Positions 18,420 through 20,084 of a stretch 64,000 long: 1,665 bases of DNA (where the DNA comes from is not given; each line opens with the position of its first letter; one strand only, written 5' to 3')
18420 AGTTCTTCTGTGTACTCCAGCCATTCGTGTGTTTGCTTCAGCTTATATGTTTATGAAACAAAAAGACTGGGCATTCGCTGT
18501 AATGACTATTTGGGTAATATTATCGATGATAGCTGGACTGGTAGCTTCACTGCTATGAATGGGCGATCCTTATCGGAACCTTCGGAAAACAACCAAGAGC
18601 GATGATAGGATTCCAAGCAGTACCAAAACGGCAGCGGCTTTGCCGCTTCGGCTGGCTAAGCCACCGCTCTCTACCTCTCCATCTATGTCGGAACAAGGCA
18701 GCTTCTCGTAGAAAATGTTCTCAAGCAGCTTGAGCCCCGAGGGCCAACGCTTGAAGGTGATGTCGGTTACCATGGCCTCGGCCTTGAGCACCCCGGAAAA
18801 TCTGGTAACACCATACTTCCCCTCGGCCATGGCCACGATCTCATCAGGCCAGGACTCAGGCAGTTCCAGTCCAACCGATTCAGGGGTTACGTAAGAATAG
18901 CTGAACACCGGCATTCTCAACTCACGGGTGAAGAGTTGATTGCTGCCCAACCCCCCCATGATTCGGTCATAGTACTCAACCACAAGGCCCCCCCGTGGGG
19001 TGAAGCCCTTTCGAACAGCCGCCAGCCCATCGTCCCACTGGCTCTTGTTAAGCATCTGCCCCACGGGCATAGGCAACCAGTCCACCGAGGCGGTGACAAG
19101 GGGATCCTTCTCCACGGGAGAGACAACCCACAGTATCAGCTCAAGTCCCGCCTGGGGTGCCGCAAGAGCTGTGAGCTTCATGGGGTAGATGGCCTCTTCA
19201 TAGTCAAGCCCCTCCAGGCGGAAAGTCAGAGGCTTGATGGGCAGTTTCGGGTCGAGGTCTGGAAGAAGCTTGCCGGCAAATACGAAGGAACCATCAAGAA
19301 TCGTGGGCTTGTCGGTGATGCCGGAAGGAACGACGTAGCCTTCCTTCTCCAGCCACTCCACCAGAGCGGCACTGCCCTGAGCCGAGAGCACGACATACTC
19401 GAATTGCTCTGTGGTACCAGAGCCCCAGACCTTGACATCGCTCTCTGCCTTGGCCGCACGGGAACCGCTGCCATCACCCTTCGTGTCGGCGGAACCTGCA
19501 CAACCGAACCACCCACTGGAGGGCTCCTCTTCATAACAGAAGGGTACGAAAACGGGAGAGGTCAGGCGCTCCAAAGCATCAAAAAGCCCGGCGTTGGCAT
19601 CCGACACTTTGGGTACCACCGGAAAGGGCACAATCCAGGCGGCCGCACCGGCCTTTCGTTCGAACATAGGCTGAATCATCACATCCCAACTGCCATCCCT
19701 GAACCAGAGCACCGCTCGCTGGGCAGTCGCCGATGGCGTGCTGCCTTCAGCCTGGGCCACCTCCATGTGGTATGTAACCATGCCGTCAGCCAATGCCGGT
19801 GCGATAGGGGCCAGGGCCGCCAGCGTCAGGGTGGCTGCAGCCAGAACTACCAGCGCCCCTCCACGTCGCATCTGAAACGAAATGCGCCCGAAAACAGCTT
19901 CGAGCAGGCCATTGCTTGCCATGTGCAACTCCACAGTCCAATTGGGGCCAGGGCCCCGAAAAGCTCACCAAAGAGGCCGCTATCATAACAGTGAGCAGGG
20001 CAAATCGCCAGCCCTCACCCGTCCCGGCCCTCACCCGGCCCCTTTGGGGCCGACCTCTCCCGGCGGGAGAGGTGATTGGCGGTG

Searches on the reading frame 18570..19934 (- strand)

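Call 79: search_protein_families(library=pfam, proteins=[window:18570-19934:-], max_evalue=0.00001)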
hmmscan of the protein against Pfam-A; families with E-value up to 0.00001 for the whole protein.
window:18570-19934:- (454 aa): 1 family
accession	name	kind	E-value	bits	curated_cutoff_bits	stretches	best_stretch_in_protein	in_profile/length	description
PF10092.14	DUF2330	-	2.3e-15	57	24.7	1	68-270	19-212/279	Uncharacterized protein conserved in bacteria (DUF2330)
